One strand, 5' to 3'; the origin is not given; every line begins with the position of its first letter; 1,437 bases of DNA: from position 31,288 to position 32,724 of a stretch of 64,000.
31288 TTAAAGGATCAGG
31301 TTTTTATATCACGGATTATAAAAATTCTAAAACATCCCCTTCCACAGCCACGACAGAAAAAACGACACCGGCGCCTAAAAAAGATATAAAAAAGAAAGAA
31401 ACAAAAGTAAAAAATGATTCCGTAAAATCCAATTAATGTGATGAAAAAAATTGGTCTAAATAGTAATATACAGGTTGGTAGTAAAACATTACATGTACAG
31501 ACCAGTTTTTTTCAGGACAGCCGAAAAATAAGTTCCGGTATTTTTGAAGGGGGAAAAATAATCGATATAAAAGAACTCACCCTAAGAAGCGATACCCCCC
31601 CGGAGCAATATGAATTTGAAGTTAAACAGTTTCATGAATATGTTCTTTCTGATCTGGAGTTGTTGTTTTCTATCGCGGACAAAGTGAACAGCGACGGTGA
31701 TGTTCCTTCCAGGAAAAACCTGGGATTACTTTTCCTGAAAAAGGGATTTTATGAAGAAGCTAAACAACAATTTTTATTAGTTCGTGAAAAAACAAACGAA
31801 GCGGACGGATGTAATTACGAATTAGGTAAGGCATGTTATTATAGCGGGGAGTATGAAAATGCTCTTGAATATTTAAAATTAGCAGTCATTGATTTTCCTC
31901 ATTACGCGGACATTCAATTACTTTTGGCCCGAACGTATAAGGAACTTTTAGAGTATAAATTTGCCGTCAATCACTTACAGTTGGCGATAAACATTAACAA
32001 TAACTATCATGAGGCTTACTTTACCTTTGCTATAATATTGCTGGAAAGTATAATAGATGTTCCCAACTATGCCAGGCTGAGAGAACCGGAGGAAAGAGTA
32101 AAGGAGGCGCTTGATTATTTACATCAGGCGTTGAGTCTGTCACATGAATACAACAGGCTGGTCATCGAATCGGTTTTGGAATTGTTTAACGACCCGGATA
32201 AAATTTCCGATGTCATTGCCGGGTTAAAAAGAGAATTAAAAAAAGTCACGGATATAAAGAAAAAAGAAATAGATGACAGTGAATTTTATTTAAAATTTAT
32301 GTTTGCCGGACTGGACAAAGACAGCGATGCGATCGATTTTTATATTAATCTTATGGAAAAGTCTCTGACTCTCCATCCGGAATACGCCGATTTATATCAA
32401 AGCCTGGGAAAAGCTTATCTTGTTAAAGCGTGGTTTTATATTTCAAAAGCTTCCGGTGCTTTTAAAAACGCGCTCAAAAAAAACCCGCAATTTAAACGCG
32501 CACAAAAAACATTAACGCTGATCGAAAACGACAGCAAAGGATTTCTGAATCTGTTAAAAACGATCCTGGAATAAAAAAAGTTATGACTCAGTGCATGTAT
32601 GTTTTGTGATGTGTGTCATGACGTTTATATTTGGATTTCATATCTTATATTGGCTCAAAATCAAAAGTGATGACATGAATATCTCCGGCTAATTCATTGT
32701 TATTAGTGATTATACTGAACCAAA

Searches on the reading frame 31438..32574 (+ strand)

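Call 43: search_protein_families(library=pfam, proteins=[window:31438-32574:+], max_evalue=0.00001)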
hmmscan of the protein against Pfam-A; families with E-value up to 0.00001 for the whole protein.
window:31438-32574:+ (378 aa): 6 families
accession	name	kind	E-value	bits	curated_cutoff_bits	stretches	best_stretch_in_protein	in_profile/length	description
PF14559.12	TPR_19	-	1.2e-08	35.6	25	0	136-190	4-58/68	Tetratricopeptide repeat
PF07719.23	TPR_2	-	5e-08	32.9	27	0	127-154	5-32/34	Tetratricopeptide repeat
PF13428.12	TPR_14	-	2.2e-07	31.3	23.5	0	127-165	5-43/44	Tetratricopeptide repeat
PF13424.12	TPR_12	-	1.2e-06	29.1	30.1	0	128-186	8-74/77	Tetratricopeptide repeat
PF13431.12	TPR_17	-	3.7e-06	27.2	24.4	0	305-328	1-24/34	Tetratricopeptide repeat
PF00515.34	TPR_1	-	8.9e-06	25.7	27.8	0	127-149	5-27/34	Tetratricopeptide repeat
